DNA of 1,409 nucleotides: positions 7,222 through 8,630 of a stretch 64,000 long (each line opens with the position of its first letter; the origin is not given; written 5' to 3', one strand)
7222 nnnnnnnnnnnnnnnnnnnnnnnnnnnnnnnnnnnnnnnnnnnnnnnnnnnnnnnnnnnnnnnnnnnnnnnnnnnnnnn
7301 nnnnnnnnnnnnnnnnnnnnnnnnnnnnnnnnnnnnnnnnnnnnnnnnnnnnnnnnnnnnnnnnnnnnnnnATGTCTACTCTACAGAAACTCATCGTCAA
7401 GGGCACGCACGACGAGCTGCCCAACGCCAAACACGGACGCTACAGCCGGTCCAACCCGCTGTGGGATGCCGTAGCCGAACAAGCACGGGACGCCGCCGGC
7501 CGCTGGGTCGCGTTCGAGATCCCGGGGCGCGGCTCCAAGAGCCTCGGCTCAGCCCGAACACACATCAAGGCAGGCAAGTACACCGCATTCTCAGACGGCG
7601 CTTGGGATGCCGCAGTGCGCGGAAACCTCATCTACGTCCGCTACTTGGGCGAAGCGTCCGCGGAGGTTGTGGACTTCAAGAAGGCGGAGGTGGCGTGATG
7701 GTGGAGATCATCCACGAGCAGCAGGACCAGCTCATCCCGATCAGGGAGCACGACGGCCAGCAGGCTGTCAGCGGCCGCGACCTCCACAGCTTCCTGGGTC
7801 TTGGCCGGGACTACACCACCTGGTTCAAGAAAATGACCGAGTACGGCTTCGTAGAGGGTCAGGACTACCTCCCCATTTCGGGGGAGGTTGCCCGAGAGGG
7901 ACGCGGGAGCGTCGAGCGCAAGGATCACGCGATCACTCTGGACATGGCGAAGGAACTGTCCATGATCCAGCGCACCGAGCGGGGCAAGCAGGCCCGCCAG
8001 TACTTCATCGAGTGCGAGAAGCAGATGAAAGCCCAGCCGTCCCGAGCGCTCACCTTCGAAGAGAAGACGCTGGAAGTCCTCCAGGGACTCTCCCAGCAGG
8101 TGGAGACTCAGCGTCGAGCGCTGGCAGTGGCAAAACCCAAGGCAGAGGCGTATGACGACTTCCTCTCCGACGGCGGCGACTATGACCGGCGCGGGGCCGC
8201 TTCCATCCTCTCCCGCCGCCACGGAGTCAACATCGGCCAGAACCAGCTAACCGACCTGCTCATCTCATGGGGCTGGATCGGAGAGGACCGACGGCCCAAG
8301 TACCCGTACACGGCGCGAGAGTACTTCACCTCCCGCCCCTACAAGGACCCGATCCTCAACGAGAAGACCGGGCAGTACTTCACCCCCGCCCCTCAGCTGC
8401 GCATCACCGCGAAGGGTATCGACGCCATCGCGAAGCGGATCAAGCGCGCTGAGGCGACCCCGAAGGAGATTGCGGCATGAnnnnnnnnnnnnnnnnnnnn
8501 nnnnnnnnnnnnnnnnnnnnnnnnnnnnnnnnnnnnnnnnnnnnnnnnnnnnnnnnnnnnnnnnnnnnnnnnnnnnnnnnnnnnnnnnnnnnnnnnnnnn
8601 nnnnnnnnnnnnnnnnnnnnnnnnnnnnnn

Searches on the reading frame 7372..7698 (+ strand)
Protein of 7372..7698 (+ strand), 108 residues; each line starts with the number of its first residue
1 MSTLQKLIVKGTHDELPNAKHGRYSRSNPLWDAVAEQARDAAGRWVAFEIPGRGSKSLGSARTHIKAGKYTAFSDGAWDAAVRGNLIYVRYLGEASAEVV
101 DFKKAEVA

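Call 6: search_protein_families(library=pfam, proteins=[window:7372-7698:+], max_evalue=0.1)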
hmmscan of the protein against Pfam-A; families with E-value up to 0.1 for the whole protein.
window:7372-7698:+ (108 aa): 0 families

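Call 7: search_protein_families(library=phrogs, proteins=[window:7372-7698:+], max_evalue=1)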
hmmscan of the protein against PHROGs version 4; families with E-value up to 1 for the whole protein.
window:7372-7698:+ (108 aa): 2 families
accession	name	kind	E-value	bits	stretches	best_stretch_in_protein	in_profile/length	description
phrog_2660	-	unknown function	1.4e-07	32.3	1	20-98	132-214/265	-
phrog_7152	-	unknown function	0.00014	23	1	66-83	12-29/95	-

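Call 8: search_protein_families(library=padloc, proteins=[window:7372-7698:+], max_evalue=1)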
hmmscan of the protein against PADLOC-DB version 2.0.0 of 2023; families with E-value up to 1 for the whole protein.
window:7372-7698:+ (108 aa): 0 families

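Call 22: find_related_loci(query=window:7372-7698:+, collection=genome_contigs, flank=6000)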
Query window:7372-7698:+ (108 aa) in genome_contigs; peptide patterns used: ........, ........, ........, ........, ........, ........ (x = any residue, [..] = any of these).
103 stretches matched a pattern, but none encodes a relative of the query by tblastn (E <= 1e-3).

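Call 23: find_homologous_proteins(query=window:7372-7698:+, max_evalue=0.001)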
Query window:7372-7698:+ (108 aa): 5 proteins with E <= 0.001 among 9 candidates.
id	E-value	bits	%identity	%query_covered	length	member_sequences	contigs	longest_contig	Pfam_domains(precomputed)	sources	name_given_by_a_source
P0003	3.5e-65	234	100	100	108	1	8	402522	-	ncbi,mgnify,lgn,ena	mgnify:CR=1 FL=1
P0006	4.1e-56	205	87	100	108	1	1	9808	-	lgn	-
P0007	7.6e-41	156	66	99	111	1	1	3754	-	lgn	-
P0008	8.1e-41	156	66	99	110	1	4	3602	-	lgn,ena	-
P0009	4.2e-36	141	66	99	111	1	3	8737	-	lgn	-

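Call 24: find_encoding_contigs(protein=P0006, flank=8000, max_places=4)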
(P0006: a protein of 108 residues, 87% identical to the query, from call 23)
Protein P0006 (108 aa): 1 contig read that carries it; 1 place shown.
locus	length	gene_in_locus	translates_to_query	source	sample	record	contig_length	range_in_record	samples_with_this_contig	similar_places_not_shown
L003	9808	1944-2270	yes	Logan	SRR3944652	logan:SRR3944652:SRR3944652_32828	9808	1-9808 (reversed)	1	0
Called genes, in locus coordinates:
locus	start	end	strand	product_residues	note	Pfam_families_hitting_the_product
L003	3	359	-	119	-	?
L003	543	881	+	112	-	-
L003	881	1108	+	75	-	-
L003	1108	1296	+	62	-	-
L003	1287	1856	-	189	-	-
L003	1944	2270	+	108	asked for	-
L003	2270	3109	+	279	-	PF02498:Bro-N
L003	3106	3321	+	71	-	-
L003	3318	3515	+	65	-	-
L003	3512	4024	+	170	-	PF13455:MUG113 (weak)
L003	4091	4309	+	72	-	-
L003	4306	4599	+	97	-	-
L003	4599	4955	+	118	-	-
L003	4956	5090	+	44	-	-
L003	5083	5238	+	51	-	-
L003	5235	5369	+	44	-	-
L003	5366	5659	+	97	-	-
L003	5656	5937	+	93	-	-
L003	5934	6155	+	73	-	-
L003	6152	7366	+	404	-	PF02463:SMC_N (weak), PF13175:AAA_15 (weak), PF13476:AAA_23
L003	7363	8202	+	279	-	PF12705:PDDEXK_1 (weak), PF12684:DUF3799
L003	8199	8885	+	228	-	-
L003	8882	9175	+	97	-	-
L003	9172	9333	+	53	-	-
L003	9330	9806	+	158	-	PF00436:SSB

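Call 25: find_encoding_contigs(protein=P0009, flank=8000, max_places=4)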
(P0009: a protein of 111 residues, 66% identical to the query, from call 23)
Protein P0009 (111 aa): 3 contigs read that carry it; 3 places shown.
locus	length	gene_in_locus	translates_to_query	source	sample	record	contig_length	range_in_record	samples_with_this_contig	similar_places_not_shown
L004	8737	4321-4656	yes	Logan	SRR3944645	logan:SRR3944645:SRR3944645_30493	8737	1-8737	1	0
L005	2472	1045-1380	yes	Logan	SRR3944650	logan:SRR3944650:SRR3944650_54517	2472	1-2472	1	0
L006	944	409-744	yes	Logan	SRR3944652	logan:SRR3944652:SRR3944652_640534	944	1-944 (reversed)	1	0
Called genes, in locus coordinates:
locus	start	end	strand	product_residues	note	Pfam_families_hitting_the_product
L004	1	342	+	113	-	?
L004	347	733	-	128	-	PF06114:Peptidase_M78 (faint)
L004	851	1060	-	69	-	-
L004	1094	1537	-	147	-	-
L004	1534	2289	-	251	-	PF01381:HTH_3, PF13443:HTH_26 (faint), PF13560:HTH_31 (weak)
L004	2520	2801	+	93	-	-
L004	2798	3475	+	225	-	-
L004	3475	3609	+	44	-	-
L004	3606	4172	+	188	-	-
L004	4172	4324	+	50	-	-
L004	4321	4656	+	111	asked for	-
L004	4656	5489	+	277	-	PF02498:Bro-N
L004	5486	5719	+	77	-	PF12728:HTH_17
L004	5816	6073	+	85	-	-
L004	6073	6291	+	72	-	-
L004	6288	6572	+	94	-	-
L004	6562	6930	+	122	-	-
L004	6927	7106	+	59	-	-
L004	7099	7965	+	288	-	PF03837:RecT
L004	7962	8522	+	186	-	-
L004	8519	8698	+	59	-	-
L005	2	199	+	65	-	?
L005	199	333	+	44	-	-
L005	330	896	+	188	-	-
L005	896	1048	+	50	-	-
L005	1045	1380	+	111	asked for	-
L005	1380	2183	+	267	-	PF02498:Bro-N, PF03374:ANT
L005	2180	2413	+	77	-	PF12728:HTH_17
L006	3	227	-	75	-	?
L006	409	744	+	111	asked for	-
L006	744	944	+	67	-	?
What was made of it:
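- The same is true in L003 and L004, and a public gene call on L004 chose the plus-strand frame (call 25).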

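Call 26: find_encoding_contigs(protein=P0007, flank=8000, max_places=4)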
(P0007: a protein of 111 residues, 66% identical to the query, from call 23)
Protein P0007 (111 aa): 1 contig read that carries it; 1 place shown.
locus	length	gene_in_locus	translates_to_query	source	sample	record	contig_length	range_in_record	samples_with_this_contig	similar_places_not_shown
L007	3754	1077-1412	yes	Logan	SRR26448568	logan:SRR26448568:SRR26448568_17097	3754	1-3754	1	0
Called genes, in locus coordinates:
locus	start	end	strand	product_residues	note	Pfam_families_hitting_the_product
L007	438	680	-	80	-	PF13560:HTH_31, PF01381:HTH_3 (weak), PF12844:HTH_19 (weak)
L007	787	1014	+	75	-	PF13443:HTH_26, PF01381:HTH_3 (weak)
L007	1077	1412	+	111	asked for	-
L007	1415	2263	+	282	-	-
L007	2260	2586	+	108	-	-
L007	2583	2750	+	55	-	-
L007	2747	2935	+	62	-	PF12728:HTH_17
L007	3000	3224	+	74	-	-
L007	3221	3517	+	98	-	-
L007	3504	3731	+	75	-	-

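Call 27: find_encoding_contigs(protein=P0008, flank=8000, max_places=4)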
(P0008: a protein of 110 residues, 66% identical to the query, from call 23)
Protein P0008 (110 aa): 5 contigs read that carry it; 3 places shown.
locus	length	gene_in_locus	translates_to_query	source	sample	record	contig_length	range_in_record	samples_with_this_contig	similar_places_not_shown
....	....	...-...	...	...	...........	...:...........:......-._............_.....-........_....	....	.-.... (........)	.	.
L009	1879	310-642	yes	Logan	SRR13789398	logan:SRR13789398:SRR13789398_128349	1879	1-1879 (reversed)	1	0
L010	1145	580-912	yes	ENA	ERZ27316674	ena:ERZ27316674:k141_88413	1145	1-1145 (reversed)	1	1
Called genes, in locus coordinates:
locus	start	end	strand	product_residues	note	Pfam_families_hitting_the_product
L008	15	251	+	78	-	-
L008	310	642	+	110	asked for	-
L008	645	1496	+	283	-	PF02498:Bro-N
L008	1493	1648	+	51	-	-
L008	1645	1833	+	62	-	PF12728:HTH_17 (weak)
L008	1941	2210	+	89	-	-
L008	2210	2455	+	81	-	-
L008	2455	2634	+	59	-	-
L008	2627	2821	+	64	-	-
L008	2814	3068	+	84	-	-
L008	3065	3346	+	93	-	-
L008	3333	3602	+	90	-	?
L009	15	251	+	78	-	-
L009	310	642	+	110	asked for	-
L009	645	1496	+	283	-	PF02498:Bro-N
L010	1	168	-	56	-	?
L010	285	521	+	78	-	-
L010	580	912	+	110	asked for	-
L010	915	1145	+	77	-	?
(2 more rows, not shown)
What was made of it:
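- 7372..8480 (+): Target operon: the 108-aa gene (7372-7698), overlapping by GTGATG the AntA/KilAC antirepressor gene (7698-8480). The 108-aa family has 5 clusters, always followed by a Bro-N or Ant gene where Pfam hits are on record (calls 23-27).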

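Call 44: search_protein_families(library=pfam, proteins=[L003:1287-1856:-, L004:3591-4139:-, L003:1108-1296:+, L004:3475-3609:+, L004:4172-4324:+, L003:881-1108:+, L004:2798-3475:+, L004:1094-1537:-], max_evalue=0.1)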
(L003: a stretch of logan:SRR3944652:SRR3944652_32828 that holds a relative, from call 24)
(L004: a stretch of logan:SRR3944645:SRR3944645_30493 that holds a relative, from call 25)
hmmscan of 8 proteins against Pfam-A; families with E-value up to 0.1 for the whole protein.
L003:1287-1856:- (189 aa): 0 families

L004:3591-4139:- (182 aa): 0 families

L003:1108-1296:+ (62 aa): 0 families

L004:3475-3609:+ (44 aa): 1 family
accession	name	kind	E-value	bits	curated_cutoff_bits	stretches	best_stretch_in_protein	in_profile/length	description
PF06305.16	LapA_dom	-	0.005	17.2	28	1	4-43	24-62/64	Lipopolysaccharide assembly protein A domain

L004:4172-4324:+ (50 aa): 0 families

L003:881-1108:+ (75 aa): 1 family
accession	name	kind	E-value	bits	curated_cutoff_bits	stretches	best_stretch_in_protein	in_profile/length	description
PF21727.2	DUF6863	-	0.055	14.1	27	1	10-37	83-110/123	Family of unknown function (DUF6863)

L004:2798-3475:+ (225 aa): 2 families
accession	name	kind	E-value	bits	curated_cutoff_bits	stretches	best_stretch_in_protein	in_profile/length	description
PF10544.15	T5orf172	-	0.00058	20.8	20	1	27-105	1-90/101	T5orf172 domain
PF20920.2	DAXX_hist_bd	-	0.0055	17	27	1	110-167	14-67/84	Death domain-associated protein 6, histone binding domain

L004:1094-1537:- (147 aa): 0 families

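Call 45: search_protein_families(library=phrogs, proteins=[L003:1287-1856:-, L004:3591-4139:-, L003:1108-1296:+, L004:3475-3609:+, L004:4172-4324:+, L003:881-1108:+, L004:2798-3475:+, L004:1094-1537:-], max_evalue=0.1)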
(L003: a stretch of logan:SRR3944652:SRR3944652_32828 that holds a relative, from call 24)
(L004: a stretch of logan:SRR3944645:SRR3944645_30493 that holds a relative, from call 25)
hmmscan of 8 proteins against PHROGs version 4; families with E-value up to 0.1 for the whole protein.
L003:1287-1856:- (189 aa): 1 family
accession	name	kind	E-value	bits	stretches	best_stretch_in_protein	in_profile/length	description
phrog_20072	-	unknown function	0.073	14.7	0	99-137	13-52/107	-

L004:3591-4139:- (182 aa): 1 family
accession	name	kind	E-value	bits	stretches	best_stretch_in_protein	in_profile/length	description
phrog_36022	-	unknown function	0.0008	20.2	1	3-49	19-62/170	-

L003:1108-1296:+ (62 aa): 0 families

L004:3475-3609:+ (44 aa): 0 families

L004:4172-4324:+ (50 aa): 0 families

L003:881-1108:+ (75 aa): 2 families
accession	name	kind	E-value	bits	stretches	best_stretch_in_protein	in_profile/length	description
phrog_7876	-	unknown function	0.027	15.6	1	5-71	106-170/171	-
phrog_25886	-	unknown function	0.031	15.4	1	11-51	34-74/110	-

L004:2798-3475:+ (225 aa): 3 families
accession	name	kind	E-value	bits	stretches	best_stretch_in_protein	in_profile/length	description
phrog_23624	-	unknown function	2.5e-06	28.7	1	28-103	12-83/145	-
phrog_5032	-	unknown function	0.013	16.2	1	16-52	67-106/178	-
phrog_18411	-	DNA, RNA and nucleotide metabolism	0.067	13.8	1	26-80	4-56/236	homing endonuclease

L004:1094-1537:- (147 aa): 0 families

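Call 60: search_dna_similar(query=window:7372-7698:+, collection=phages, mode=protein, max_evalue=0.01, max_rows=15)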
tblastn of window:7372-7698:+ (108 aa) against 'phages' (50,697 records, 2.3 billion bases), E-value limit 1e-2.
No match.

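Call 66: find_homologous_proteins(query=A3, max_evalue=0.01)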
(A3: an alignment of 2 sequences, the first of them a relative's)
Query A3 (2 sequences) (189 aa, profile of the alignment): 1 proteins with E <= 0.01 among 8000 candidates.
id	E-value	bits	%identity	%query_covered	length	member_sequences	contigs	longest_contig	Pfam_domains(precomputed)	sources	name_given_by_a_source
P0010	2.5e-97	342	100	100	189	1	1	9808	-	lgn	-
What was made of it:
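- Tried and rejected: It returned only L003's own protein (call 66).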

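Call 74: search_protein_families(library=ncbifam, proteins=[window:7372-7698:+, L003:1287-1856:-, L004:3591-4139:-], max_evalue=1)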
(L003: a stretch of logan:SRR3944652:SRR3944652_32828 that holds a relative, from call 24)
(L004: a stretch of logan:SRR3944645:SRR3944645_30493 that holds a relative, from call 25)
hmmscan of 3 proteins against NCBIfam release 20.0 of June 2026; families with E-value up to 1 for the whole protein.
window:7372-7698:+ (108 aa): 0 families

L003:1287-1856:- (189 aa): 1 family
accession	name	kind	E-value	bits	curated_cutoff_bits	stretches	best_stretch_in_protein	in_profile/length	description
NF006013.0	PRK08150.1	subfamily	0.34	10.2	232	1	16-33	96-113/259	crotonase/enoyl-CoA hydratase family protein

L004:3591-4139:- (182 aa): 0 families

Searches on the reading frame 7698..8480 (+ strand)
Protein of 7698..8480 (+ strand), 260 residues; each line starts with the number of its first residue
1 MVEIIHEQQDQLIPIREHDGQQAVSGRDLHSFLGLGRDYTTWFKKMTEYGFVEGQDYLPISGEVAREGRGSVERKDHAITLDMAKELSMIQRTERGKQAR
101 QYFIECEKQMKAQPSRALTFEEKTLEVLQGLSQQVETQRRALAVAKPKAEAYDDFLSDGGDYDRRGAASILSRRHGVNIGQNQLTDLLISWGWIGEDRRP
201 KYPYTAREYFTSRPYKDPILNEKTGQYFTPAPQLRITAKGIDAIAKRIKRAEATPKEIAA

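Call 6: search_protein_families(library=pfam, proteins=[window:7698-8480:+], max_evalue=0.1)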
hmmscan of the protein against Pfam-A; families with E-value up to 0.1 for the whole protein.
window:7698-8480:+ (260 aa): 2 families
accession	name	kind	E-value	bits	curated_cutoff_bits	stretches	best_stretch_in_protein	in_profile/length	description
PF08346.17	AntA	-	4.6e-24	85.3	27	1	24-93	1-68/68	AntA/AntB antirepressor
PF03374.19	ANT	-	1.8e-13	51.2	25.3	1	141-249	3-106/108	Phage antirepressor protein KilAC domain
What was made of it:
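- On sar-type cis-antisense RNA: AntA and KilAC domains at 7698-8480, overlapping the 108-aa gene (call 6).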
